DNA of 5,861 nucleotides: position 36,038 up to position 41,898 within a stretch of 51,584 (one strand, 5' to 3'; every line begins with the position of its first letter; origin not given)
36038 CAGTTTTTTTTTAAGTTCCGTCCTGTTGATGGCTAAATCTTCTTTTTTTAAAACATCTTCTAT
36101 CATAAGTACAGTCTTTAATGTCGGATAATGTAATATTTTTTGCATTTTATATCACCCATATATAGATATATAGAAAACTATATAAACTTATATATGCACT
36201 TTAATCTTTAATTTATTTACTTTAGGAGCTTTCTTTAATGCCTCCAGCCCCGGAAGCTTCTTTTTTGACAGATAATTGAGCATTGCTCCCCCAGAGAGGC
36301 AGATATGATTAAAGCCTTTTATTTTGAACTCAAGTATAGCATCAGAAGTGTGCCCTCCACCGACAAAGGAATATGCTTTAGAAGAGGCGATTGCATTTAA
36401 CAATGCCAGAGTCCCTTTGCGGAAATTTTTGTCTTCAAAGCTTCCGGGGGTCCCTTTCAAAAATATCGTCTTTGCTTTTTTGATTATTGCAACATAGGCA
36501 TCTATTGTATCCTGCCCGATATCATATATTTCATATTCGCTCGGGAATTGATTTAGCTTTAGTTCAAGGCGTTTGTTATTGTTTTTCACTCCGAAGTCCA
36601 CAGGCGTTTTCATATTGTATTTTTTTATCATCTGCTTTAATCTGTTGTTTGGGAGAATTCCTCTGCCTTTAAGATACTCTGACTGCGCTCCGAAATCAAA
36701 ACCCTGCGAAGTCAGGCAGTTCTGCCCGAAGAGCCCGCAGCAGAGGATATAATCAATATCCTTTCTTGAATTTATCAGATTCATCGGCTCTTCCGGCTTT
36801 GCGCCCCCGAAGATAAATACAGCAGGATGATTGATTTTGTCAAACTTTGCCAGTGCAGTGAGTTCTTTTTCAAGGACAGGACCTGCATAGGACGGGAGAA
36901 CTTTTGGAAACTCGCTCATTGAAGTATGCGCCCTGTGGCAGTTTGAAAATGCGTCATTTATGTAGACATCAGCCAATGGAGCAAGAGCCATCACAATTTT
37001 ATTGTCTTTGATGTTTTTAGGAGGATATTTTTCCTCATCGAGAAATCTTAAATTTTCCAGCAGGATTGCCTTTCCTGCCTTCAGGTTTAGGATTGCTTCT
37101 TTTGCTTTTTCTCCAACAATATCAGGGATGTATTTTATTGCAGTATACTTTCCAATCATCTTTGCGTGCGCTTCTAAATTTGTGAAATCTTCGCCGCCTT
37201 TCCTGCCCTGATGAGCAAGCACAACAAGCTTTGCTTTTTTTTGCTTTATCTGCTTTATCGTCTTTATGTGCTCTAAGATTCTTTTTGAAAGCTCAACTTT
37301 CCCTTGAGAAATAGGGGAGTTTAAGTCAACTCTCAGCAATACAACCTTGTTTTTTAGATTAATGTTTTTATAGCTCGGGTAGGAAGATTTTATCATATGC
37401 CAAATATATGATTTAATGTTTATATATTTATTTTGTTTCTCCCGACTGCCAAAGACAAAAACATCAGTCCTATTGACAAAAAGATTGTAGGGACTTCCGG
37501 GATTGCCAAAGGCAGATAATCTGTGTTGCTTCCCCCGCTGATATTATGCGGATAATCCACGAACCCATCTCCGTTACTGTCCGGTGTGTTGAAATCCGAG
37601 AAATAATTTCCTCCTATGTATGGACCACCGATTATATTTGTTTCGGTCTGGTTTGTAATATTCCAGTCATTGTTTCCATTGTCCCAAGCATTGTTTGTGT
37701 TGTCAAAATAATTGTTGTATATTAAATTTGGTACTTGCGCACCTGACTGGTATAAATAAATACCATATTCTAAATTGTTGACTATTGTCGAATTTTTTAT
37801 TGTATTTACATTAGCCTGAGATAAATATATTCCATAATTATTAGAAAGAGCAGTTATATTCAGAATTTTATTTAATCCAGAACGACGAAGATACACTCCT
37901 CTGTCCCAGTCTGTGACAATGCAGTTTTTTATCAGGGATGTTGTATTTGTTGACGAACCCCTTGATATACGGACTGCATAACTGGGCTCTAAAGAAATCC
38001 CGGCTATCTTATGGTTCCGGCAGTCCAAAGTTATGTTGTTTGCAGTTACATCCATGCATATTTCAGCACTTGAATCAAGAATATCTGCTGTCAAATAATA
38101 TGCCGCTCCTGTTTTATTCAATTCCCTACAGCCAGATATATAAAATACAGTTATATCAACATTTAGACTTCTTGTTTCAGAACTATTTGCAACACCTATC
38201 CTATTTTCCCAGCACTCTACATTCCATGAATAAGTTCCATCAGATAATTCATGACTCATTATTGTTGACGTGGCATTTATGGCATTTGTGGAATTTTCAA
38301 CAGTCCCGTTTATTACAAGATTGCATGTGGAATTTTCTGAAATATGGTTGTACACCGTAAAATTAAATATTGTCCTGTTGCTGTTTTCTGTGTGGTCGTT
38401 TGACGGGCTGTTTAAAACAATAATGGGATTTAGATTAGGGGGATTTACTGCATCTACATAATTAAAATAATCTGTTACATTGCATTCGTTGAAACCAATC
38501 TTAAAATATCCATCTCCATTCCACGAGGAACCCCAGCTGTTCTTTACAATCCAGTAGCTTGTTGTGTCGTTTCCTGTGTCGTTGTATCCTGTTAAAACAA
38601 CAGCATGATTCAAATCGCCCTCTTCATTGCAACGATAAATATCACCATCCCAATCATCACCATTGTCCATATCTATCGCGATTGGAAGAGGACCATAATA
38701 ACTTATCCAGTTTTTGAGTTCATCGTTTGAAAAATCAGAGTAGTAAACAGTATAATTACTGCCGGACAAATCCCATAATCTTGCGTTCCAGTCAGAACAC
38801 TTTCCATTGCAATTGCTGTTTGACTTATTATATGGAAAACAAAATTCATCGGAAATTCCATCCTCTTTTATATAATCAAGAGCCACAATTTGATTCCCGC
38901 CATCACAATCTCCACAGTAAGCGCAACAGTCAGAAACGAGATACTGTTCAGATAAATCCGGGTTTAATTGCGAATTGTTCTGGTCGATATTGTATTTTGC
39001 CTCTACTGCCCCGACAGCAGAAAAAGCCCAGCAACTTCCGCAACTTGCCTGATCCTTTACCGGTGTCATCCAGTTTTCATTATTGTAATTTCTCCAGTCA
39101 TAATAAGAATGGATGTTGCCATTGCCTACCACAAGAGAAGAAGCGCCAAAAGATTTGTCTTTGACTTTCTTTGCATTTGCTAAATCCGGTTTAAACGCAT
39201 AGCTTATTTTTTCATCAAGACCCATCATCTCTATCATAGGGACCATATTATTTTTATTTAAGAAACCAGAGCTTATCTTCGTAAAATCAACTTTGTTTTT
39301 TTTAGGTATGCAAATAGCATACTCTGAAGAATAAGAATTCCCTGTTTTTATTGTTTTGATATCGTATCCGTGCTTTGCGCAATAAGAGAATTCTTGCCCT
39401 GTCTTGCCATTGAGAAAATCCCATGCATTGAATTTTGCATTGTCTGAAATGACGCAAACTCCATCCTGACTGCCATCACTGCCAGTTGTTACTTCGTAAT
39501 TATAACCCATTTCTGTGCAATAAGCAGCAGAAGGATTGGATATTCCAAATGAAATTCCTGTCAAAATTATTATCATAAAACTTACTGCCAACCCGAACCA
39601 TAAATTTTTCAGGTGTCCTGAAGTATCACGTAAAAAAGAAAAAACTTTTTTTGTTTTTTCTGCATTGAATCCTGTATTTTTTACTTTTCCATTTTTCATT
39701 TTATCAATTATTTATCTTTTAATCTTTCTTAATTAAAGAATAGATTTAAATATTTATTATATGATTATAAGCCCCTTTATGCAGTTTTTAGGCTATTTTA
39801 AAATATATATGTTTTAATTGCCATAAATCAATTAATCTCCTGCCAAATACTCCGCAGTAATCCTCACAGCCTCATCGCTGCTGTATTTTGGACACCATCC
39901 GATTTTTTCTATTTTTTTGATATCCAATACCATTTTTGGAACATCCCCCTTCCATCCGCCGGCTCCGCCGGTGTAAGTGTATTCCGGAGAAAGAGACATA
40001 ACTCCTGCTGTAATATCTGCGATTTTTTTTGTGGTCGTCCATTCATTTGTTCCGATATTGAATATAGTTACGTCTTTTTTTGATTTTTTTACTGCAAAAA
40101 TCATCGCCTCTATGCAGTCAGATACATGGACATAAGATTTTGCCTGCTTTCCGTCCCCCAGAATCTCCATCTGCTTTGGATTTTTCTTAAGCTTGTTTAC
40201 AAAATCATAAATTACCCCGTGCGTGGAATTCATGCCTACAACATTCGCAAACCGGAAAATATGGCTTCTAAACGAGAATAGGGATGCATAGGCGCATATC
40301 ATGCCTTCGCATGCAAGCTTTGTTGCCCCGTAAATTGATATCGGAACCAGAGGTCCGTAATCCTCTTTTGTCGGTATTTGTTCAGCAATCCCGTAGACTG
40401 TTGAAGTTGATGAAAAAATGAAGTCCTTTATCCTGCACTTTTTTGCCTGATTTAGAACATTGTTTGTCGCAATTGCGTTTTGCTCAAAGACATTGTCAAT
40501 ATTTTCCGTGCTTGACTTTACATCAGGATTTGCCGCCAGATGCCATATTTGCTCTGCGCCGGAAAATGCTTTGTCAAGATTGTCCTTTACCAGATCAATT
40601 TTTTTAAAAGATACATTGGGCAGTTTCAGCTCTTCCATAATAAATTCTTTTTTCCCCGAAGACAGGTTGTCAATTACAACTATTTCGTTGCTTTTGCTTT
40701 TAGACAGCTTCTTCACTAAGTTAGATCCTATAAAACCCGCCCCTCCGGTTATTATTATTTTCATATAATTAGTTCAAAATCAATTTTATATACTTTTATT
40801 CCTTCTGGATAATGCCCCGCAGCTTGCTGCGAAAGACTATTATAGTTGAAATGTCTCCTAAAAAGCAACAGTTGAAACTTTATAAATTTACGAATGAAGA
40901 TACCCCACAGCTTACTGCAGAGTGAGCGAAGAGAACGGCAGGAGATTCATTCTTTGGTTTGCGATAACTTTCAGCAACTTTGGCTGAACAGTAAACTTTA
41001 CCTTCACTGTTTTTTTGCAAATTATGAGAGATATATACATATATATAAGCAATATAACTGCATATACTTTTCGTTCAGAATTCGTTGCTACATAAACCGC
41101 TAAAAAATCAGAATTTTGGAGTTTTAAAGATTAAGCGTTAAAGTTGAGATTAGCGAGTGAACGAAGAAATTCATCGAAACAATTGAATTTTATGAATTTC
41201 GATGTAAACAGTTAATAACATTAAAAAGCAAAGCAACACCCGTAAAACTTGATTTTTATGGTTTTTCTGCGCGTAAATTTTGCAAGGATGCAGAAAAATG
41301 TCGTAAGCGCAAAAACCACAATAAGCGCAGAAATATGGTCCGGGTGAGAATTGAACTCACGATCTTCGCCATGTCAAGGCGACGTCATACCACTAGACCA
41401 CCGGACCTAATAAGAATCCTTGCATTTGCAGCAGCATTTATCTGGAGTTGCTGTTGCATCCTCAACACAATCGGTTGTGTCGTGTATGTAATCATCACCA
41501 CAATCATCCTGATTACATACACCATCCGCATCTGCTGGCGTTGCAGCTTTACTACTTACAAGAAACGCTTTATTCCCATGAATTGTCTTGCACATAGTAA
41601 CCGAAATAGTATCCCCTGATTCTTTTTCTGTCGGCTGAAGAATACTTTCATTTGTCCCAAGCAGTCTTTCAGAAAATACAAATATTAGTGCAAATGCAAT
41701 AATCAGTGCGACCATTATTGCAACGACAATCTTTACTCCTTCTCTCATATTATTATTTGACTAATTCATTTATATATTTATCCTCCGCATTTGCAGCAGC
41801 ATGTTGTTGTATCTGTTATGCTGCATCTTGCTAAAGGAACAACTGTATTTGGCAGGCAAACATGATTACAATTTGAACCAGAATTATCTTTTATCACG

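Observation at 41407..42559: Tandem trio of membrane-anchored Cys-rich proteins with a C-terminal CCCKC motif, packed behind isoprenoid-lipid genes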

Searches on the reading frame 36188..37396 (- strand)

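Call 37: search_protein_families(library=pfam, proteins=[window:36188-37396:-], max_evalue=0.001)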
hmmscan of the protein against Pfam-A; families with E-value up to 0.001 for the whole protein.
window:36188-37396:- (402 aa): 1 family
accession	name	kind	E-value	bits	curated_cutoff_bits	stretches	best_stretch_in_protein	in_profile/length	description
PF00162.24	PGK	-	6.8e-95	318.7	27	1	10-378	2-378/379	Phosphoglycerate kinase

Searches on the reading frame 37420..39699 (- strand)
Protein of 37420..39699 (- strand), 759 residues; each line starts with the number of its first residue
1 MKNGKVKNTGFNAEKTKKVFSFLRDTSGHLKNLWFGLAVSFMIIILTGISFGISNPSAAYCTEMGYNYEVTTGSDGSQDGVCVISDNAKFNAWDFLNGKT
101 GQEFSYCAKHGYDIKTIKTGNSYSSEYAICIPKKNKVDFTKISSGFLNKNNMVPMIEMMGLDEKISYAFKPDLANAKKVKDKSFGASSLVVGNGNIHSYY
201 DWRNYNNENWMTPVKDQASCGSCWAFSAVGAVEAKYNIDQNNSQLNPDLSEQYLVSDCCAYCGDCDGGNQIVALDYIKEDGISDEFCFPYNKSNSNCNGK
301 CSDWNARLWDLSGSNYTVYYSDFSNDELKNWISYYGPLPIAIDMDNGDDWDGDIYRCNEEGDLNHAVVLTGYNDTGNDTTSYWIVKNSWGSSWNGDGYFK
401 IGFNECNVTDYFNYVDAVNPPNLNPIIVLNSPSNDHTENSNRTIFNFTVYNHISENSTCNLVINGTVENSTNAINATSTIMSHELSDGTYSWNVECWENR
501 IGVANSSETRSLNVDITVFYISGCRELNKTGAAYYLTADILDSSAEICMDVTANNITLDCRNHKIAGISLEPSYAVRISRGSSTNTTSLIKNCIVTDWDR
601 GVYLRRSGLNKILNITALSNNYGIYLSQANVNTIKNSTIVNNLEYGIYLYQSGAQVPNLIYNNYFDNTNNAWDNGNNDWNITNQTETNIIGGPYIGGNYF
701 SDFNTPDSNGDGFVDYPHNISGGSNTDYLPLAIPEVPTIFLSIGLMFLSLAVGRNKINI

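Call 4: search_protein_families(library=pfam, proteins=[window:37420-39699:-], max_evalue=1)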
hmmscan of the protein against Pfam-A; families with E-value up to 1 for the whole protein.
window:37420-39699:- (759 aa): 6 families
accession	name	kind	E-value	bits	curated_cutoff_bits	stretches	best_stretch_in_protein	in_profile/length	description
PF00112.29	Peptidase_C1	-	2.4e-45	155.8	20.7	1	199-411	4-215/220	Papain family cysteine protease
PF05048.19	NosD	-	5.6e-22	78.7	23.6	1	551-704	59-211/212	Periplasmic copper-binding protein (NosD)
PF03891.20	DUF333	-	2.2e-11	44.3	25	1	52-98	1-46/47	Domain of unknown function (DUF333)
PF13229.12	Beta_helix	-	9.3e-08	32.3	25.9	1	578-679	51-149/158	Right handed beta helix region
PF03051.21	Peptidase_C1_2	-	9.5e-07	28.4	22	2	359-401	355-397/438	Peptidase C1-like family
PF20615.3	DUF6802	-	0.05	14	27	1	72-103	59-90/102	Family of unknown function (DUF6802)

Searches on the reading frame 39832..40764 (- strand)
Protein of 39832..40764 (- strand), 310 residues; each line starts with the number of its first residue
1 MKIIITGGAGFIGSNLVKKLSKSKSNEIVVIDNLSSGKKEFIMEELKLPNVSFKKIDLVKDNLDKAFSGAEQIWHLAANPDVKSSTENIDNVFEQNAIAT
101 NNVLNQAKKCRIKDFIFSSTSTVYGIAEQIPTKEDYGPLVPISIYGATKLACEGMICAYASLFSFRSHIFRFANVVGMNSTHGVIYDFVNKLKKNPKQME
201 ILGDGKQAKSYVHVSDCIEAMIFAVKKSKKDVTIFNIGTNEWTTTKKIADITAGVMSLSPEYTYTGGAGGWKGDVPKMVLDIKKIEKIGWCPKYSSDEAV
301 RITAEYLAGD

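Call 4: search_protein_families(library=pfam, proteins=[window:39832-40764:-], max_evalue=1)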
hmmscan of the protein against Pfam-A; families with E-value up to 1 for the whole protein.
window:39832-40764:- (310 aa): 16 families
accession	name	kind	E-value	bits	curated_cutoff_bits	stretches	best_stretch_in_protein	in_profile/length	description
PF01370.27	Epimerase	-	7.1e-48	163.5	20.9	1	3-238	1-240/240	NAD dependent epimerase/dehydratase family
PF16363.11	GDP_Man_Dehyd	-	2.9e-40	139.2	27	1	4-302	1-331/332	GDP-mannose 4,6 dehydratase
PF01073.25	3Beta_HSD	-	7.9e-20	71.5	22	1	4-232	1-236/280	3-beta hydroxysteroid dehydrogenase/isomerase family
PF02719.21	Polysacc_synt_2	-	5.8e-19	68.8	20.2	1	3-239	1-232/293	Polysaccharide biosynthesis protein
PF04321.23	RmlD_sub_bind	-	2.5e-14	53.5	27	1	1-250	1-225/287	RmlD substrate binding domain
PF07993.18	NAD_binding_4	-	4.8e-14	52.6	20.1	2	54-186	73-217/258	Male sterility protein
PF13460.12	NAD_binding_10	-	3.9e-05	24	27.2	1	7-125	1-103/184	NAD(P)H-binding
PF05368.20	NmrA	-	0.00011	22.4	27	1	2-122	4-109/298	NmrA-like family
PF08659.16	KR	-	0.005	17.2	22.6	1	3-129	3-146/180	KR domain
PF03435.24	Sacchrp_dh_NADP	-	0.0064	17.3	25.1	1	8-62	5-57/129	Saccharopine dehydrogenase NADP binding domain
PF00106.31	adh_short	-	0.031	14.2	26.6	1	3-106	3-118/195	short chain dehydrogenase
PF00056.29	Ldh_1_N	-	0.037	14.5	27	1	1-111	1-109/141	lactate/malate dehydrogenase, NAD binding domain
PF02254.24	TrkA_N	-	0.088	13.6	23.8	1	7-33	4-29/116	TrkA-N domain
PF01488.26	Shikimate_DH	-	0.2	12.2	24.3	0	8-64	19-74/138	Shikimate / quinate 5-dehydrogenase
PF12953.12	DUF3842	-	0.56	11.1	28.5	0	3-30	3-30/130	Domain of unknown function (DUF3842)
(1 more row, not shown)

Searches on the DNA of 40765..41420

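Call 82: search_rna_families(source=window, start=40765, end=41420, threshold=evalue, max_evalue=1)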
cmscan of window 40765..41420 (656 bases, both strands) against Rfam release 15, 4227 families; matches with E-value up to 1: 4.
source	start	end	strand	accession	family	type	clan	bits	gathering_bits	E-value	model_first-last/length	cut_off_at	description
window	41336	41407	-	RF00005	tRNA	Gene; tRNA;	CL00001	70.1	29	3e-15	1-71/71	no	tRNA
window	40971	41089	-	RF04359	Plastid-GIID1-clpP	Intron;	-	23.9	140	0.042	1-179/179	no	Plastid group II-D1 clpP intron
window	41335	41407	+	RF04354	Plastid-ycf2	Cis-reg;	-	22.7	65.7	0.037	1-75/75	no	Plastid-ycf2 5UTR RNA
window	41036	41175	+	RF01849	alpha_tmRNA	Gene;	CL00001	10.4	50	0.52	1-355/355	no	Alphaproteobacteria transfer-messenger RNA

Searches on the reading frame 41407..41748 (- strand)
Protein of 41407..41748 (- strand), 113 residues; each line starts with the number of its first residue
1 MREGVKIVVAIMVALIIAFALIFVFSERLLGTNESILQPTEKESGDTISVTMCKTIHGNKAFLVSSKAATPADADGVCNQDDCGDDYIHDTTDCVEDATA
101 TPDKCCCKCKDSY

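Call 4: search_protein_families(library=pfam, proteins=[window:41407-41748:-], max_evalue=1)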
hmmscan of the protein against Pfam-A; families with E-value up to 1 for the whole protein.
window:41407-41748:- (113 aa): 2 families
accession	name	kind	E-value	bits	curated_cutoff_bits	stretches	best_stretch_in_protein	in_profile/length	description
PF14012.11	DUF4229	-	0.13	12.8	27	1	5-25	29-50/68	Protein of unknown function (DUF4229)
PF00335.26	Tetraspanin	-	0.43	10.6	32.1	1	7-108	82-167/225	Tetraspanin family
